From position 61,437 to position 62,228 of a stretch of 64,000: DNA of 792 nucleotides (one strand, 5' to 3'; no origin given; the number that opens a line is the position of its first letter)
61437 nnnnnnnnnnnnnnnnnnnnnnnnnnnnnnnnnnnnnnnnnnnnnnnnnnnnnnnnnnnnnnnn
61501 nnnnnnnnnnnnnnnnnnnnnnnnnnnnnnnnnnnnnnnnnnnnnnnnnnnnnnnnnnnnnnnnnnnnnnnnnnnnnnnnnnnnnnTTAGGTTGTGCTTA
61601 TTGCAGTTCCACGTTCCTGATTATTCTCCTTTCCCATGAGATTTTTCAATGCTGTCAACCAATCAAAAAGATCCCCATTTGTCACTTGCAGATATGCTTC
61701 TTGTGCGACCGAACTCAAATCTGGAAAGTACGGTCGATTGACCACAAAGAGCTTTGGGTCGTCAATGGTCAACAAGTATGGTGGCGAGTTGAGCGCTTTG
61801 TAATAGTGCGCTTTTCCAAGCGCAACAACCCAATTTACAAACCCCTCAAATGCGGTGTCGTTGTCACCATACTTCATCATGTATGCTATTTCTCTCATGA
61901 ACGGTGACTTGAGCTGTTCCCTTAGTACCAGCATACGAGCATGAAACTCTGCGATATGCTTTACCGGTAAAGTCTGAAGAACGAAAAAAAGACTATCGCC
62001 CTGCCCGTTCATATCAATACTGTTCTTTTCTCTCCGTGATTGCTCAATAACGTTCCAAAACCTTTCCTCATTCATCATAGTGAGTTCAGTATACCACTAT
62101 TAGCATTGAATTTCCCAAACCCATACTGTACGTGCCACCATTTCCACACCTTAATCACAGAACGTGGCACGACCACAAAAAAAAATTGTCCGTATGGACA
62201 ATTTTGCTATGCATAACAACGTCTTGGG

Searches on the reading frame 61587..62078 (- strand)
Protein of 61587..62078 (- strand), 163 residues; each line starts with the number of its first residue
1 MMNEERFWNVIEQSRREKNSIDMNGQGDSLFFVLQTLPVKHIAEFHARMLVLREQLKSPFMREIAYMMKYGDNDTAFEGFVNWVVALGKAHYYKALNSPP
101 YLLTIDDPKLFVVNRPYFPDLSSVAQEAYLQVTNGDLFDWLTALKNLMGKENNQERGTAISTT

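Call 47: search_protein_families(library=pfam, proteins=[window:61587-62078:-], max_evalue=0.01)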
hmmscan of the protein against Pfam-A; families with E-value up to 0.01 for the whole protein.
window:61587-62078:- (163 aa): 1 family
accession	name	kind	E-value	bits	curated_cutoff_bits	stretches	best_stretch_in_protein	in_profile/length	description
PF14024.11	DUF4240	-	9.5e-19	68.3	27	1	2-129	1-127/129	Protein of unknown function (DUF4240)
